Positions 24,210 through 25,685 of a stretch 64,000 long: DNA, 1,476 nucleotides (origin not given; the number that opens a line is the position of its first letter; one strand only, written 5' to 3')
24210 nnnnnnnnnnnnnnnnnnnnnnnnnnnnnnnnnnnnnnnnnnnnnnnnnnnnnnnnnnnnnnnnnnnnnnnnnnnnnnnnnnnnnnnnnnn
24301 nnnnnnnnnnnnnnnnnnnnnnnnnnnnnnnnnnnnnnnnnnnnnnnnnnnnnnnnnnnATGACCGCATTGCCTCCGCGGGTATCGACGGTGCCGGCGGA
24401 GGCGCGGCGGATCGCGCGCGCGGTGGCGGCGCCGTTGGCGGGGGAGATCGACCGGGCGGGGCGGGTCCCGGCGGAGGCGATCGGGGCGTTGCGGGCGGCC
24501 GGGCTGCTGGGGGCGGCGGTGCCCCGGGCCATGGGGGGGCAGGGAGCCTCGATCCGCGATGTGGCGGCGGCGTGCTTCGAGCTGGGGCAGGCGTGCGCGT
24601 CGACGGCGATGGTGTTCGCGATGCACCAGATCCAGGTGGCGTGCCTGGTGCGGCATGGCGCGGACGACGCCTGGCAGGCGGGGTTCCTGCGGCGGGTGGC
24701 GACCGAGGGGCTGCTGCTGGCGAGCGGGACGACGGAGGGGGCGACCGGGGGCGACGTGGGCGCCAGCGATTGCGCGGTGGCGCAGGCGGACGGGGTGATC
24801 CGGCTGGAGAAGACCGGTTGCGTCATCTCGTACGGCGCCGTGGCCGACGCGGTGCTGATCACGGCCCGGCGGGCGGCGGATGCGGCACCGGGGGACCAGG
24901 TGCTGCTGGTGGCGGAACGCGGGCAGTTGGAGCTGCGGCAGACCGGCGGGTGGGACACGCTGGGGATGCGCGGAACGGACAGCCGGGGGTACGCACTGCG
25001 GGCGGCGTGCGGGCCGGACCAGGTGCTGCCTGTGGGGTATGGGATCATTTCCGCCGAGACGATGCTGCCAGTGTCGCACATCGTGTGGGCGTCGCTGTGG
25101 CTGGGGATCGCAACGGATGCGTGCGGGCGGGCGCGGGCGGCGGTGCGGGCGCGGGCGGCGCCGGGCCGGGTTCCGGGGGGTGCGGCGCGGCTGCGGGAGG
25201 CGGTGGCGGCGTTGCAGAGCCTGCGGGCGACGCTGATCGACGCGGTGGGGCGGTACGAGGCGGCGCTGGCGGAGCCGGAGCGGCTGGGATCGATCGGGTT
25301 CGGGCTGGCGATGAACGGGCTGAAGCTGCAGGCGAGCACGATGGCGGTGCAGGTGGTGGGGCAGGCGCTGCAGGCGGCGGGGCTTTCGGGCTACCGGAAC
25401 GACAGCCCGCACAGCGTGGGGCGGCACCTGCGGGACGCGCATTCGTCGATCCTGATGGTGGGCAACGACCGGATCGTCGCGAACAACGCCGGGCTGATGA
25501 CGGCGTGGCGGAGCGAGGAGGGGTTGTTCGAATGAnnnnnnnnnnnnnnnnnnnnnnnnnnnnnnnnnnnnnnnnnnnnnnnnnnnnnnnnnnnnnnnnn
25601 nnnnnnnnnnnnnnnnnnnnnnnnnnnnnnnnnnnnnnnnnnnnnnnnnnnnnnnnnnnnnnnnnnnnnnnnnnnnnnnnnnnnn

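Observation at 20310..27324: Six genes joined by overlapping start/stop codons around a tRNA-independent SerRS homologue (amino acid:[carrier protein] ligase): an orphan carrier-protein pathway with unknown product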

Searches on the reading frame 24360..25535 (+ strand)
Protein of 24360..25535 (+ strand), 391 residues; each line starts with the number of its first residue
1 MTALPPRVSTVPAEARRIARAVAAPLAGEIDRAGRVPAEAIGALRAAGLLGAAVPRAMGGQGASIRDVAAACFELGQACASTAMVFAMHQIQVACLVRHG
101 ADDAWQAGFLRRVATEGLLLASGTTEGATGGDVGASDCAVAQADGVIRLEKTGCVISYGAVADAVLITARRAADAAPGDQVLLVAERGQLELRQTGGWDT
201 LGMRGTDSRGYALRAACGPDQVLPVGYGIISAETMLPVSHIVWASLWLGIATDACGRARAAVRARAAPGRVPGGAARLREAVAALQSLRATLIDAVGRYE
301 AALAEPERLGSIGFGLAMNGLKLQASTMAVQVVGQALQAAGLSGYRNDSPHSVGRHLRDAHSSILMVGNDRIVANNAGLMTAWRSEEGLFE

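Call 4: search_protein_families(library=pfam, proteins=[window:24360-25535:+], max_evalue=0.01)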
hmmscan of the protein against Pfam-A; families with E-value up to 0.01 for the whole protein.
window:24360-25535:+ (391 aa): 3 families
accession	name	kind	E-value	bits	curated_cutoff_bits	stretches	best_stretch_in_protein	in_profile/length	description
PF02771.21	Acyl-CoA_dh_N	-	3e-17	63.4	22.9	1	13-115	9-111/113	Acyl-CoA dehydrogenase, N-terminal domain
PF00441.29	Acyl-CoA_dh_1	-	3.8e-10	40.5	22.4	1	228-373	3-141/150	Acyl-CoA dehydrogenase, C-terminal domain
PF02770.24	Acyl-CoA_dh_M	-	0.0014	19.2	33.3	1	123-208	3-89/97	Acyl-CoA dehydrogenase, middle domain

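Call 5: search_protein_families(library=ncbifam, proteins=[window:24360-25535:+], max_evalue=0.01)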
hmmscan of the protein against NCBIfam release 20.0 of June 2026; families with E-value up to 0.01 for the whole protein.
window:24360-25535:+ (391 aa): 14 families
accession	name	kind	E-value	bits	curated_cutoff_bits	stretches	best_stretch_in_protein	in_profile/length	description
NF042972.1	AcrlCoAredClosAcrC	equivalog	2.5e-25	88.9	640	1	14-363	15-358/378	acryloyl-CoA reductase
NF049984.1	Rv1679_FadE16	equivalog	2.9e-19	69.5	600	1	21-366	10-350/371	Rv1679 family acyl-CoA dehydrogenase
NF043006.1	CyhCrbnylCoADH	equivalog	2e-18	66.5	650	1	15-372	15-366/380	cyclohexane-1-carbonyl-CoA dehydrogenase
NF042439.1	SulpropCoADesulf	equivalog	1.4e-17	63.5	600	1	13-365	2-354/379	3-sulfinopropanoyl-CoA desulfinase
TIGR04022.1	sulfur_SfnB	equivalog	2.8e-16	59.4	430.9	1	13-269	8-261/391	SfnB family sulfur acquisition oxidoreductase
NF043015.1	DibenthMonoxDszC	equivalog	8.3e-15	54.5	850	1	15-276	22-288/415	dibenzothiophene monooxygenase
NF053553.1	prodigi_MBC_PigA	equivalog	5.1e-11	42.3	500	1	46-174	47-177/381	prodigiosin MBC biosynthesis dehydrogenase PigA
NF045552.1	GlutCoADH_Des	equivalog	2.3e-10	40.2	470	1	14-372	15-370/387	glutaryl-CoA dehydrogenase Acd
NF002885.1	PRK03354.1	equivalog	1.6e-09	37.3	540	1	29-174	31-173/378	crotonobetainyl-CoA dehydrogenase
NF045629.1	monooxsub_HsaA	equivalog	2.5e-09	36.4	450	1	27-114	15-105/383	3-hydroxy-9,10-secoandrosta-1,3,5(10)-triene-9,17-dione monooxygenase oxygenase subunit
NF008997.0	PRK12341.1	equivalog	1.1e-08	34.5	537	1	27-378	29-373/382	acyl-CoA dehydrogenase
NF045920.1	HphnlacHdxOX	equivalog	1.5e-08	34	650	1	27-108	16-100/384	p-hydroxyphenylacetate 3-hydroxylase oxygenase component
NF045652.1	ProlPCPDhRedW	equivalog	9e-08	31.3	650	1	47-377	43-369/376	L-prolyl-[peptidyl-carrier protein] dehydrogenase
TIGR03207.1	cyc_hxne_CoA_dh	equivalog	1.3e-06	27.4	575.35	1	10-178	7-176/372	cyclohexanecarboxyl-CoA dehydrogenase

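Call 36: search_solved_structures(query=window:24360-25535:+, max_evalue=0.00001, show_alignments=1)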
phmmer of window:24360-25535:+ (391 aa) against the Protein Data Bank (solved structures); distinct sequences matched with E-value up to 0.00001: 52.
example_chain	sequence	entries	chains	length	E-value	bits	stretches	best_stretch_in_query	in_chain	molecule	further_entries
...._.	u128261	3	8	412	2.9e-20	76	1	16-374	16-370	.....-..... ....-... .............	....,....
1ws9_A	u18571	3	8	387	2e-16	63.4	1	16-371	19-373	acyl-CoA dehydrogenase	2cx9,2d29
5z8t_A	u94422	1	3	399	3.7e-15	59.2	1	17-376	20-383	Acyl-CoA dehydrogenase type 2 domain protein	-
5gj7_A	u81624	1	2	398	3.9e-15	59.2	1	17-376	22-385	Acyl-CoA dehydrogenase type 2 domain protein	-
5ol2_C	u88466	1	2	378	4.5e-15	59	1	22-369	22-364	Acyl-CoA dehydrogenase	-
2vig_A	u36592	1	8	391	1.3e-14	57.5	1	15-390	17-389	SHORT-CHAIN SPECIFIC ACYL-COA DEHYDROGENASE,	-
1ukw_A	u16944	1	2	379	2e-14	56.8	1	11-369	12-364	acyl-CoA dehydrogenase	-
9w60_A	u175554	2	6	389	3.4e-14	56.1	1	15-369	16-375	Butyryl CoA dehydrogenase apo protein | Butyryl CoA Dehydrogenase with FAD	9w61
7y0a_A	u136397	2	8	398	6.5e-14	55.2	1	15-372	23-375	Short-chain specific acyl-CoA dehydrogenase, mitochondrial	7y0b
4o5m_A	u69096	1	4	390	8e-14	54.9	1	13-367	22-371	Isovaleryl-CoA dehydrogenase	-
3pfd_A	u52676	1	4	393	1e-13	54.5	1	14-372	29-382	Acyl-CoA dehydrogenase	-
8sgs_A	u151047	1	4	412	1.3e-13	54.1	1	15-372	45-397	Short-chain specific acyl-CoA dehydrogenase, mitochondrial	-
7w0j_A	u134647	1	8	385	5.6e-13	52.1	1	15-372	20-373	Acyl-CoA dehydrogenase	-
8i4p_A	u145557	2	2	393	6e-13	52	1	15-372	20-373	Acyl-CoA dehydrogenase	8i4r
5lnx_A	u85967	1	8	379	3.9e-12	49.3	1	15-371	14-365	Acyl-CoA dehydrogenase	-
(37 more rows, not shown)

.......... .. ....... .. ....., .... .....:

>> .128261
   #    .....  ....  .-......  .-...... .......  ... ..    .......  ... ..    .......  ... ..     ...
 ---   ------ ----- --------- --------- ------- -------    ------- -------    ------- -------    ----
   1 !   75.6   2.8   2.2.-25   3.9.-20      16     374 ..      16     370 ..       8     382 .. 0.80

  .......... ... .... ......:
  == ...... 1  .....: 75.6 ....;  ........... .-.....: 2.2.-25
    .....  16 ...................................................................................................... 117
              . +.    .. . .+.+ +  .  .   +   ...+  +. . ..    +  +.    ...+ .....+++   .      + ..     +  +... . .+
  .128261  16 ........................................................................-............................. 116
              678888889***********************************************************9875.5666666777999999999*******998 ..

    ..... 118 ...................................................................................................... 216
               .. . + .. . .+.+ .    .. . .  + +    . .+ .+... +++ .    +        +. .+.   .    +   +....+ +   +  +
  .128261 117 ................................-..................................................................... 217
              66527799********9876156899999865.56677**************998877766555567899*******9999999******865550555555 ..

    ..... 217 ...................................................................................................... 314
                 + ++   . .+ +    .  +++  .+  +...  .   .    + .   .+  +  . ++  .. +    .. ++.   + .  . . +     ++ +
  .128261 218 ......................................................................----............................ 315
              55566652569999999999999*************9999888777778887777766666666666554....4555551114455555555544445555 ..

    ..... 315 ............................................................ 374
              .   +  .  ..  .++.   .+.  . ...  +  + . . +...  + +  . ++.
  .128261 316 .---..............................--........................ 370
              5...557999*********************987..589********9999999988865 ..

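Call 81: search_protein_families(library=pfam, proteins=[window:24360-25532:+], max_evalue=10)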
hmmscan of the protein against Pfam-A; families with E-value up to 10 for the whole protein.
window:24360-25532:+ (391 aa): 4 families
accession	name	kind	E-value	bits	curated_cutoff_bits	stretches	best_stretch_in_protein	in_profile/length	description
PF02771.21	Acyl-CoA_dh_N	-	3e-17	63.4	22.9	1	13-115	9-111/113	Acyl-CoA dehydrogenase, N-terminal domain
PF00441.29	Acyl-CoA_dh_1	-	3.8e-10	40.5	22.4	1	228-373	3-141/150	Acyl-CoA dehydrogenase, C-terminal domain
PF02770.24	Acyl-CoA_dh_M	-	0.0014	19.2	33.3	1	123-208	3-89/97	Acyl-CoA dehydrogenase, middle domain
PF25063.1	ARM_TT21_C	-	0.032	14.5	35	1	289-339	142-193/209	Tetratricopeptide repeat protein 21 C-terminal ARM domain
